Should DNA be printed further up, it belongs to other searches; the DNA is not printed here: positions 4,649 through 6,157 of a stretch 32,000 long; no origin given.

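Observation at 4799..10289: SNF2 ATPase with a 900-aa unknown N-terminus paired with an AIPR-like protein: candidate two-gene defence module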

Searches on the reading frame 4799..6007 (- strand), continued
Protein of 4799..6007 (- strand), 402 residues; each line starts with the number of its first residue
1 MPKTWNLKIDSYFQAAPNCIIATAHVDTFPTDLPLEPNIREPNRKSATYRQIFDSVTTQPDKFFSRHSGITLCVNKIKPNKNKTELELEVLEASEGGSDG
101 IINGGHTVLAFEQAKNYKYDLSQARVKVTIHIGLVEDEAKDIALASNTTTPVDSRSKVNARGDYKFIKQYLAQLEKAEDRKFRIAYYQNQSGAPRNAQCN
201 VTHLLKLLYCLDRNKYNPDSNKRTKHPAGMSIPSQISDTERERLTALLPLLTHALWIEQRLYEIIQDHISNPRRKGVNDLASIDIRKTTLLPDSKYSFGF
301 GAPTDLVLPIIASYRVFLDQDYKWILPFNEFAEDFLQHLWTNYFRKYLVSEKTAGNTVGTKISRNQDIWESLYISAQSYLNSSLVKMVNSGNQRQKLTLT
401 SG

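Call 95: search_protein_families(library=pfam, proteins=[L094:5819-7666:+, L124:8675-9931:+, L133:53-3208:+, L099:8966-9931:+, L146:8007-9779:+], max_evalue=0.001)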
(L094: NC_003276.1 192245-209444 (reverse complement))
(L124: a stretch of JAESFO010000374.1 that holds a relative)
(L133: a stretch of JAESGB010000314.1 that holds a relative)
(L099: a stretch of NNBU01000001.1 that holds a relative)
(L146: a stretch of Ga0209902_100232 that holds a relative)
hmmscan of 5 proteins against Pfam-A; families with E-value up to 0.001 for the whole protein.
L094:5819-7666:+ (615 aa): 7 families
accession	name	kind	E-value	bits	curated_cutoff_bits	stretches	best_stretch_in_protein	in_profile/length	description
PF00005.33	ABC_tran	-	7.6e-27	95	25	1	30-175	1-137/137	ABC transporter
PF01061.29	ABC2_membrane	-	4.4e-19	69.3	26.9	1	295-504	1-206/211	ABC-2 type transporter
PF12698.13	ABC2_membrane_3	-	1.7e-08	34.4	31.6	1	346-484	158-297/347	ABC-2 family transporter protein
PF02463.25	SMC_N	-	6.6e-06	26.2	40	0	135-216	125-209/220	RecF/RecN/SMC N terminal domain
PF13304.12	AAA_21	-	4.8e-05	24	27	0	137-204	228-298/304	AAA domain, putative AbiEii toxin, Type IV TA system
PF13555.12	AAA_29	-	0.00058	20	27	0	38-60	20-42/61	P-loop containing region of AAA domain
PF03193.22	RsgA_GTPase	-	0.00095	19.5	30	0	36-66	102-132/174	RsgA GTPase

L124:8675-9931:+ (418 aa): 0 families

L133:53-3208:+ (1051 aa): 3 families
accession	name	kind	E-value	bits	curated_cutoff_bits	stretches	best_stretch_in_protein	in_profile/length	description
PF12965.13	DUF3854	-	3.2e-48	163.4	23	1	134-261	1-130/130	Domain of unknown function (DUF3854)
PF04851.21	ResIII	-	0.0003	21.2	22.5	0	303-402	21-134/164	Type III restriction enzyme, res subunit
PF13604.12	AAA_30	-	0.00041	20.6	27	1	300-413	13-108/191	AAA domain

L099:8966-9931:+ (321 aa): 0 families

L146:8007-9779:+ (590 aa): 3 families
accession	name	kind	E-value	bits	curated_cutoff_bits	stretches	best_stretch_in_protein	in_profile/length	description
PF01076.25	Mob_Pre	-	1.2e-30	107.3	25.5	1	1-192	1-195/196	Plasmid recombination enzyme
PF13154.11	DUF3991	-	8.3e-15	55.4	24.5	1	405-479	1-71/74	Protein of unknown function (DUF3991)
PF13155.12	Toprim_2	-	9.9e-09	35.9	22.1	1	492-572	2-87/88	Toprim-like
